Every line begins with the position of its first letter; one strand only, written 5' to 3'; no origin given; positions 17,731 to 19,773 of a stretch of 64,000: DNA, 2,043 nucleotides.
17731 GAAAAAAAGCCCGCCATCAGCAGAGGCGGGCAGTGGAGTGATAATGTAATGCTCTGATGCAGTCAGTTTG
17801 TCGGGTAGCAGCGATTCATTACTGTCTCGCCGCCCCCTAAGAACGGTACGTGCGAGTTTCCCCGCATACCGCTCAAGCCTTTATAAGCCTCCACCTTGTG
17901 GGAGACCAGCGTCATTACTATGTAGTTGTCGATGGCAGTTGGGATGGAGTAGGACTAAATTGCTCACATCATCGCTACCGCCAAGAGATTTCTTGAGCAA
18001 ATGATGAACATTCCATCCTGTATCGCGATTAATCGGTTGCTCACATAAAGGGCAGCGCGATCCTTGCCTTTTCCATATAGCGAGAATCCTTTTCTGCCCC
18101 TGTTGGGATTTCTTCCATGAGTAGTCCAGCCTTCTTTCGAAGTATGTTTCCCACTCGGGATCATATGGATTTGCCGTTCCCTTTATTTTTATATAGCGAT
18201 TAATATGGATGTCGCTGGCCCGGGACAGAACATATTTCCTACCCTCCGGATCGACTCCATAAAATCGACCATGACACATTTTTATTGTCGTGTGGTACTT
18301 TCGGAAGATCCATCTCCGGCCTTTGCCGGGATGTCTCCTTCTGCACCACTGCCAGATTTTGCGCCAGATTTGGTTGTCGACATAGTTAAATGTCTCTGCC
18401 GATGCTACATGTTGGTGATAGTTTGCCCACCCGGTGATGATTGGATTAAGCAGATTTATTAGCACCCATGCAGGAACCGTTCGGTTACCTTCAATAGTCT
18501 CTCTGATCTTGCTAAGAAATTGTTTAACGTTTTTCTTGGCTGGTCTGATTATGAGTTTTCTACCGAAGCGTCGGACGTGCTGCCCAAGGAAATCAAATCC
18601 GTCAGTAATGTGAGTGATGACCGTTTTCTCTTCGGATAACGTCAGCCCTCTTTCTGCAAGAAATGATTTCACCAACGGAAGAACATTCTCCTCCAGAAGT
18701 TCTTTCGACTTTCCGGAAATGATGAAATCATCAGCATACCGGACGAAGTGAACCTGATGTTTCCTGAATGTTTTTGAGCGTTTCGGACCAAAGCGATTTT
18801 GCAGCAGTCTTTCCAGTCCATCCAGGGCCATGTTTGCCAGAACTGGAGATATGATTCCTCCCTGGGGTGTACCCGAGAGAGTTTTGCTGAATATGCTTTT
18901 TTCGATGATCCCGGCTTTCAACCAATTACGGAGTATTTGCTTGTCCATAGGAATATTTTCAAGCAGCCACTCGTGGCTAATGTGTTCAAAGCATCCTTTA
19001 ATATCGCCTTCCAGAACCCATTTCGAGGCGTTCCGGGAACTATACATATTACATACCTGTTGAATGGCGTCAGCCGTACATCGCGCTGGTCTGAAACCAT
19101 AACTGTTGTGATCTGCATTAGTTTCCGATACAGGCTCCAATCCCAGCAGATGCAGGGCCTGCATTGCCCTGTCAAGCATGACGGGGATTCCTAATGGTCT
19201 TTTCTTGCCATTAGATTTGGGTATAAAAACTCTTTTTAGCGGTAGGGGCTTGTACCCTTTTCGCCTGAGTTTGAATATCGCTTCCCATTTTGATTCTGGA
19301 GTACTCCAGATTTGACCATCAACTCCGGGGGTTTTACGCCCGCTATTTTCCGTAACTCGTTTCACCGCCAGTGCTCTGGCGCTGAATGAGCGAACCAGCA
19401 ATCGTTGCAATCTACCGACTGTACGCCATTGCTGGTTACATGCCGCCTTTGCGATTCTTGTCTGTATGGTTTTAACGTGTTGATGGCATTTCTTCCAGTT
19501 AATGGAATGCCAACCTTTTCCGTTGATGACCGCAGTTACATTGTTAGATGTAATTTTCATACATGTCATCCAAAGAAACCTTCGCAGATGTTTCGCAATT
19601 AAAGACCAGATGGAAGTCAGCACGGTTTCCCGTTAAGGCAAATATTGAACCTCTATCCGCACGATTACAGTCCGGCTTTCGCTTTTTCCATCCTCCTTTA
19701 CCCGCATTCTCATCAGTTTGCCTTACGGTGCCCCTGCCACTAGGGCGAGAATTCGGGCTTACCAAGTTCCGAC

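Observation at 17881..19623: Intron-encoded protein keeps all catalytic motifs (RT 0-7, maturase X, HNH)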

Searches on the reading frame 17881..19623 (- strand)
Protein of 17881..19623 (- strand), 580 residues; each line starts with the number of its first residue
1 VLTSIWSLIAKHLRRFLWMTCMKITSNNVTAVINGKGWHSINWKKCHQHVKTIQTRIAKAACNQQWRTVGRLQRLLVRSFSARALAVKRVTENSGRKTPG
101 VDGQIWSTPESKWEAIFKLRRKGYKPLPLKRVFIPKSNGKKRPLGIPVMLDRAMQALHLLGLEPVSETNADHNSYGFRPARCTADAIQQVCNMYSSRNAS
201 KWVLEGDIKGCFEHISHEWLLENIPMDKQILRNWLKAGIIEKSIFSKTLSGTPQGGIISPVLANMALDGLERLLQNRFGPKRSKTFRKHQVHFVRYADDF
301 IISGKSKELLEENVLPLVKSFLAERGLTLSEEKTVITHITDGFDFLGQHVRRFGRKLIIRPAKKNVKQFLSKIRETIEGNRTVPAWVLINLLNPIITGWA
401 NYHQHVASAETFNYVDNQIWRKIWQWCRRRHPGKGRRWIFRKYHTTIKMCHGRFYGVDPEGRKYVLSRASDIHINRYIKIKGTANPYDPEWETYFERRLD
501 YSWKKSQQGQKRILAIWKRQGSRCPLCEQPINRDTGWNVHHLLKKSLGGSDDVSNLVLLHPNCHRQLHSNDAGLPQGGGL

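Call 4: search_protein_families(proteins=[window:17881-19623:-], library=ncbifam)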
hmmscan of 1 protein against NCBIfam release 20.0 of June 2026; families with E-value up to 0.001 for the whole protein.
window:17881-19623:- (580 aa): 7 families
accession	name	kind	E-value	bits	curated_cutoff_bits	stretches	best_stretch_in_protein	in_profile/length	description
TIGR04416.1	group_II_RT_mat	equivalog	5.7e-111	371.1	300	1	84-431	5-353/353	group II intron reverse transcriptase/maturase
NF038233.2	retron_St85_RT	exception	1.7e-13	50.5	235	1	130-374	26-254/289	retron St85 family RNA-directed DNA polymerase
NF041747.1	Drt3a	equivalog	6.1e-12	45.6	200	1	186-377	97-296/412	antiviral reverse transcriptase Drt3a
NF040563.1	guided_IscB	equivalog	1.9e-09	37.1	175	1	515-572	186-240/314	RNA-guided endonuclease IscB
NF041746.1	Drt2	equivalog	1.1e-06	28.2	390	1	246-340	218-302/416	antiviral reverse transcriptase Drt2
NF042941.1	Retron_TIR_antiphage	equivalog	1.8e-06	27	600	1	195-315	86-194/464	TIR domain-containing anti-phage reverse transcriptase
NF038237.1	retron_Ec67_fus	exception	0.00042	18.9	450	1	252-312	161-213/572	retron Ec67 family RNA-directed DNA polymerase/endonuclease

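Call 6: profile_search(protein=window:17881-19623:-)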
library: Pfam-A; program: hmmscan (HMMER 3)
A. the first sequence (580 residues): domains with independent E <= 10: 7; with E <= 0.001: 5
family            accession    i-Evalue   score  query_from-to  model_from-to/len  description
RVT_1             PF00078.32    2.1e-40   139.1     134-350         1-205/205  Reverse transcriptase (RNA-dependent DNA polymerase)
RVT_N             PF13655.11    8.2e-32   109.8      38-119         1-83/83  N-terminal domain of reverse transcriptase
GIIM              PF08388.16    3.4e-23    81.9     366-443         1-79/80  Group II intron, maturase-specific domain
HNH               PF01844.29    8.5e-10    39.1     524-569         1-46/47  HNH endonuclease
HNH_5             PF14279.12    0.00066    20.0     524-568         1-44/56  HNH endonuclease
HNH_2             PF13391.12      0.059    13.7     545-569        36-60/66  HNH endonuclease
Rad50_zn_hook     PF04423.19       0.46    10.8     511-534        10-32/52  Rad50 zinc hook motif

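Call 15: search_solved_structures(query=window:17881-19560:-, max_evalue=0.001)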
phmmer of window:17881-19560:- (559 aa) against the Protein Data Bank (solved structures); distinct sequences matched with E-value up to 0.001: 9.
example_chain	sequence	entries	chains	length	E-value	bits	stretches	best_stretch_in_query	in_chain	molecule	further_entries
6me0_C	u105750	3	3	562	2.4e-187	627.1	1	15-551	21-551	Maturase reverse transcriptase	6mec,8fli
5g2x_C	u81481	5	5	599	2.5e-39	138.4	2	35-253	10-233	GROUP II INTRON-ENCODED PROTEIN LTRA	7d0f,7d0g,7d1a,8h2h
6ar1_A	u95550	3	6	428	5.5e-37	130.6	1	51-407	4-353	GsI-IIC RT | Trt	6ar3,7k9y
7uim_D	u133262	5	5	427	8.2e-34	120.2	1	69-400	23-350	Group II intron reverse transcriptase/maturase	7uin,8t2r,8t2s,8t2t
5hhl_A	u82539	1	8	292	4.6e-29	104.5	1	69-326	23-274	Retron-type reverse transcriptase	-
5hhj_A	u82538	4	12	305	7.6e-29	103.8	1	68-315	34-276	Retron-type reverse transcriptase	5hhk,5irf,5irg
7kft_D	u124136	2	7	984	2.9e-18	68.8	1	90-330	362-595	Cas6-RT-Cas1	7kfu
6ghc_A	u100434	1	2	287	0.00016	23.5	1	516-549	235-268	5-methylcytosine-specific restriction enzyme A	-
8ub7_A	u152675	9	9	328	0.00086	21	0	129-350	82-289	Reverse transcriptase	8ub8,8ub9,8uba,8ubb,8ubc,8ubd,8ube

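Call 17: search_solved_structures(query=window:17881-19560:-, max_evalue=1e-100, show_alignments=1)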
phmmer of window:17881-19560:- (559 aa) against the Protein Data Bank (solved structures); distinct sequences matched with E-value up to 1e-100: 1.
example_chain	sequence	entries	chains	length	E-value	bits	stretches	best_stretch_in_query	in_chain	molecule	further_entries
6me0_C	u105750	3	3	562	2.4e-187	627.1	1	15-551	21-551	Maturase reverse transcriptase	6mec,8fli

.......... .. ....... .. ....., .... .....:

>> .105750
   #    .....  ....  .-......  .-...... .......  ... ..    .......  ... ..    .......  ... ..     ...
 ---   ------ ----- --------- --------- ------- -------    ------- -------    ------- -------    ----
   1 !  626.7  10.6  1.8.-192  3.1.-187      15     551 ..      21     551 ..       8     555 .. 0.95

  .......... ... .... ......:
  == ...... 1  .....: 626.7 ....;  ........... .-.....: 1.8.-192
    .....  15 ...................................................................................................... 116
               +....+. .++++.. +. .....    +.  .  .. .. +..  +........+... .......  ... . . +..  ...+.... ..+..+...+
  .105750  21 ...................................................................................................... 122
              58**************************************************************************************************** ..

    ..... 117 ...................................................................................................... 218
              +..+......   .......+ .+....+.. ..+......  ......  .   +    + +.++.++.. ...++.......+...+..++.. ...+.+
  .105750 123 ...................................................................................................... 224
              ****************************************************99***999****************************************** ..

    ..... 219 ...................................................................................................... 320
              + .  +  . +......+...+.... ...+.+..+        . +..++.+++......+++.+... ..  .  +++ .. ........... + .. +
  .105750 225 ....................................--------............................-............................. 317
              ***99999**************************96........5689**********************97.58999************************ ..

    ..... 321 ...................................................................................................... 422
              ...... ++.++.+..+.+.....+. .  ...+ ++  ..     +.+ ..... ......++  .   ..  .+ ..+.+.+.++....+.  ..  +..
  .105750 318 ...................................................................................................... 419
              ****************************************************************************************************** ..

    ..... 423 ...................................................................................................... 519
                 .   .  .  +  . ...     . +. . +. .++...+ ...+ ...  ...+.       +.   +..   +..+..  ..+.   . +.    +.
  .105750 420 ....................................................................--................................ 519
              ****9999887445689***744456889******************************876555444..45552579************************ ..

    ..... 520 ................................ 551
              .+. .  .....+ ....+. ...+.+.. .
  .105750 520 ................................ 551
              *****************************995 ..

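Call 19: search_dna_similar(query=window:17881-19560:-, collection=plasmids, mode=protein, max_rows=60, rows=spread, max_evalue=1e-50)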
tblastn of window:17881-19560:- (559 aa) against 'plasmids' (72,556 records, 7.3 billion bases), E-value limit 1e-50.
Records with a match: 1924; places in all: 2211; records where one place covers at least 80% of the query: 1759.
Best place of each record, by identity: >=99% 2; 95-99% 4; 60-80% 81; <60% 1837.
By first word of the organism name: Escherichia 748; Klebsiella 503; Bacillus 178; Priestia 63; Streptomyces 54; Salmonella 42; Rhizobium 31; Vibrio 25; Acinetobacter 21; Rhodococcus 19; and 81 more.
By predicted mobility (MOB-suite, as given by PLSDB): conjugative 1091; non-mobilizable 464; mobilizable 369.
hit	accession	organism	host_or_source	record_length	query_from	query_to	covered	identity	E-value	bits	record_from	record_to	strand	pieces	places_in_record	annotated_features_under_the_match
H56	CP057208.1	Escherichia coli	culture,Pooled sheep faecal samples ...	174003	1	559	100%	99.6%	0e+0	1152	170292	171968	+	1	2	ltrA: group II intron reverse transcriptase/maturase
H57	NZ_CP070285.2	Escherichia albertii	Yunnan,Bat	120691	8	559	99%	60.0%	0e+0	694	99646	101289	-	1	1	ltrA: group II intron reverse transcriptase/maturase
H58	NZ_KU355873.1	Escherichia coli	-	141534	4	552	98%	60.0%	0e+0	691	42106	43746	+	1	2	ltrA: group II intron reverse transcriptase/maturase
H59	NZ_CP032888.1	Escherichia coli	Homo sapiens,Culture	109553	4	552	98%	60.0%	0e+0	689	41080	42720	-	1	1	ltrA: group II intron reverse transcriptase/maturase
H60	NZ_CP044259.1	Klebsiella pneumoniae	Homo sapiens,urine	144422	4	552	98%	60.0%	0e+0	689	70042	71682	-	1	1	ltrA: group II intron reverse transcriptase/maturase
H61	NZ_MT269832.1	Klebsiella pneumoniae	-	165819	4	552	98%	60.0%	0e+0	689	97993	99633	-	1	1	ltrA: group II intron reverse transcriptase/maturase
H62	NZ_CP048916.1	Escherichia coli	Homo sapiens,ascitic fluid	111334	4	552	98%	60.0%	0e+0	689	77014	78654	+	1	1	ltrA: group II intron reverse transcriptase/maturase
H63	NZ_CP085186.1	Escherichia coli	Homo sapiens,cell culture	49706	4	552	98%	60.0%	0e+0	689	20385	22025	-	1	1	ltrA: group II intron reverse transcriptase/maturase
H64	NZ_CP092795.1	Klebsiella pneumoniae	Homo sapiens,pus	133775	4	552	98%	60.0%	0e+0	689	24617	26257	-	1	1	ltrA: group II intron reverse transcriptase/maturase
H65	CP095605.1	Escherichia coli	Homo sapiens,Pure culture one microbial ...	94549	4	552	98%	60.0%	0e+0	689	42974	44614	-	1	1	ltrA: group II intron reverse transcriptase/maturase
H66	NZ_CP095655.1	Klebsiella pneumoniae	Homo sapiens,Pure culture one microbial ...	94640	4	552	98%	60.0%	0e+0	689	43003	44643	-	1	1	ltrA: group II intron reverse transcriptase/maturase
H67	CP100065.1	Escherichia coli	cell culture,feces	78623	4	552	98%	60.0%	0e+0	689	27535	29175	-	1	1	ltrA: group II intron reverse transcriptase/maturase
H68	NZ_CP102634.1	Klebsiella pneumoniae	Homo sapiens,blood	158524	4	552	98%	60.0%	0e+0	689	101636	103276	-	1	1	ltrA: group II intron reverse transcriptase/maturase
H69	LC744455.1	Escherichia coli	-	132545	4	552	98%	60.0%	0e+0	689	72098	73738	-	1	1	hypothetical protein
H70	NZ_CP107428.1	Klebsiella pneumoniae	Homo sapiens,sputum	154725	4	552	98%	60.0%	0e+0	689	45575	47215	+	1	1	ltrA: group II intron reverse transcriptase/maturase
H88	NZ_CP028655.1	Escherichia coli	cattle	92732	4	548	97%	53.1%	0e+0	602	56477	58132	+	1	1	ltrA: group II intron reverse transcriptase/maturase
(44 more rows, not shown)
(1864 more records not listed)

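Call 39: find_encoding_contigs(protein=window:17884-19560:-, flank=3000, max_places=10)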
Protein window:17884-19560:- (559 aa): 3 contigs read that carry it; 2 places shown.
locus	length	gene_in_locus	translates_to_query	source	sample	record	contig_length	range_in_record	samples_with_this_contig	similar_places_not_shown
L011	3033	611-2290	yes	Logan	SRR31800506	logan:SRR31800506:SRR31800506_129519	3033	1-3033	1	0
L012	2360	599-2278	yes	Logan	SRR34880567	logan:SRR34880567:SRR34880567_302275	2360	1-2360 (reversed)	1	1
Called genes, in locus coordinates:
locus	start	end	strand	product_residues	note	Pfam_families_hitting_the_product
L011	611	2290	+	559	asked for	PF13655:RVT_N, PF00078:RVT_1, PF08388:GIIM, PF01844:HNH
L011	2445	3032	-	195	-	?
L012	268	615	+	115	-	-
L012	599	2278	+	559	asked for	PF13655:RVT_N, PF00078:RVT_1, PF08388:GIIM, PF01844:HNH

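Call 43: find_encoding_contigs(protein=window:17884-19569:-, flank=3000, max_places=10)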
Protein window:17884-19569:- (562 aa): 1 contig read that carries it; 1 place shown.
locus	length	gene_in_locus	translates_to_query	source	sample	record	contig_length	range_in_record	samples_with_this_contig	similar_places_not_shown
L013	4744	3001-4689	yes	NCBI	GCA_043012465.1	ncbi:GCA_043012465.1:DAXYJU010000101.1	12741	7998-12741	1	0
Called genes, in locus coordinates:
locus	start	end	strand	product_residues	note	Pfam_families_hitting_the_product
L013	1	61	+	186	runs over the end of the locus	PF12602:FinO_N, PF04352:ProQ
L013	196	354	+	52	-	-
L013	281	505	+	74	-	-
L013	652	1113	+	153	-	PF00565:SNase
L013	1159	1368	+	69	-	PF05321:HHA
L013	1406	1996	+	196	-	PF10881:DUF2726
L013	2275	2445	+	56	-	PF01848:HOK_GEF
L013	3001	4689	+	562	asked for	PF13655:RVT_N, PF00078:RVT_1, PF08388:GIIM, PF01844:HNH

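Call 44: find_encoding_contigs(protein=window:17884-19623:-, flank=4000, max_places=10)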
Protein seq(580 aa) (580 aa): no gene with exactly this product is on record in the collection.

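Call 47: list_cluster_members(proteins=[window:17884-19560:-, window:17884-19569:-])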
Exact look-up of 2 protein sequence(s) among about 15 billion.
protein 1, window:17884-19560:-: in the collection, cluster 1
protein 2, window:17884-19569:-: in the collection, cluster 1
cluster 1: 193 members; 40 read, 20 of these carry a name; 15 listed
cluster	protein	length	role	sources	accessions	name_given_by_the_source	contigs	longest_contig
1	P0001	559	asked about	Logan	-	-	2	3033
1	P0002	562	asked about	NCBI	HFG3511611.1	TPA: group II intron reverse transcriptase/maturase [Escherichia coli]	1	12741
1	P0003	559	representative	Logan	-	-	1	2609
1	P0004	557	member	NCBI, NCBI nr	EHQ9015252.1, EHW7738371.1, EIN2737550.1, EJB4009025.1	group II intron reverse transcriptase/maturase [Escherichia coli]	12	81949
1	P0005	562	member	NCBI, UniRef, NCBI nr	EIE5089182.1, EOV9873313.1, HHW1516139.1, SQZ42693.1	group II intron reverse transcriptase/maturase [Escherichia coli] | group II intron reverse transcriptase/maturase n=1 Tax=Escherichia coli TaxID=562 ...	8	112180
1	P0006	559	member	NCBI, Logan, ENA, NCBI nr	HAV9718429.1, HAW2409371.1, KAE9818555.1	TPA: group II intron reverse transcriptase/maturase [Escherichia coli] | group II intron reverse transcriptase/maturase [Escherichia coli]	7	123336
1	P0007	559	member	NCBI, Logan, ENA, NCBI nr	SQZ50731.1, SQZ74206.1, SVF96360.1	RNA-directed DNA polymerase (Group II intron maturase) [Escherichia coli]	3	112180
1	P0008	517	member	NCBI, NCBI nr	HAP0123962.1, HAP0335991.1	TPA: group II intron reverse transcriptase/maturase, partial [Escherichia coli] | group II intron reverse transcriptase/maturase [Escherichia coli]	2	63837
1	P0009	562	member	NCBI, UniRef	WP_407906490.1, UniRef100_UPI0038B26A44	group II intron reverse transcriptase/maturase [Escherichia coli] | group II intron reverse transcriptase/maturase n=1 Tax=Escherichia coli TaxID=562 ...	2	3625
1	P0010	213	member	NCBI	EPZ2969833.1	reverse transcriptase N-terminal domain-containing protein [Escherichia coli]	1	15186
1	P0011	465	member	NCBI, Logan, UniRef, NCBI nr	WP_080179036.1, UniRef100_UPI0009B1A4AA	group II intron reverse transcriptase/maturase [Salmonella enterica] | group II intron reverse transcriptase/maturase n=1 Tax=Salmonella enterica TaxID=28901 ...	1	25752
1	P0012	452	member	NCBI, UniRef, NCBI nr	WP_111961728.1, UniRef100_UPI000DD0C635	group II intron reverse transcriptase/maturase [Escherichia coli] | group II intron reverse transcriptase/maturase n=1 Tax=Escherichia coli TaxID=562 ...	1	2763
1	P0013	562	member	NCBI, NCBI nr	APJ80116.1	hypothetical protein RG28_28190 (plasmid) [Escherichia coli] | hypothetical protein RG28_28190 [Escherichia coli]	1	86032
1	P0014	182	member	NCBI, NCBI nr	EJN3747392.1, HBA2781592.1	TPA: group II intron reverse transcriptase/maturase, partial [Escherichia coli] | HNH endonuclease [Escherichia coli]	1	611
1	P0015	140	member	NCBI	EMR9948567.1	reverse transcriptase N-terminal domain-containing protein, partial [Escherichia coli]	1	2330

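Call 62: get_annotated_region(hit=H88, flank=1500)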
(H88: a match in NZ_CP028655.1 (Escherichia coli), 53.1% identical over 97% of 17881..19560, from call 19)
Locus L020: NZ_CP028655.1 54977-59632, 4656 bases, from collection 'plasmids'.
description: Escherichia coli strain 122 plasmid pTA122, complete sequence
organism: Escherichia coli (NCBI taxid 562)
taxonomy: Bacteria; Pseudomonadota; Gammaproteobacteria; Enterobacterales; Enterobacteriaceae; Escherichia; Escherichia coli
host: -; source: cattle; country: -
typing (MOB-suite, as given by PLSDB): non-mobilizable; replicon IncFIA,IncFIB,IncFIC
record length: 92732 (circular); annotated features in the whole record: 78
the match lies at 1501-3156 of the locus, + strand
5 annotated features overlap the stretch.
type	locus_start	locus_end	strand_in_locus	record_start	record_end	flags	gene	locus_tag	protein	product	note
CDS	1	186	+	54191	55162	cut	-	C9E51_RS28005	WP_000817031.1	ParB/RepB/Spo0J family plasmid partition protein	-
CDS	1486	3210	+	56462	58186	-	ltrA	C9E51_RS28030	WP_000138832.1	group II intron reverse transcriptase/maturase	GO:0000373 - Group II intron splicing [Evidence IEA]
CDS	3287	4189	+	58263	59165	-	-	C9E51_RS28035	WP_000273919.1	DUF1281 domain-containing protein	-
CDS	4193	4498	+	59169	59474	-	-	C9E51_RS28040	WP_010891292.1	hypothetical protein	-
CDS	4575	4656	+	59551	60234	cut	-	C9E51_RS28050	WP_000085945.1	DNA methylase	-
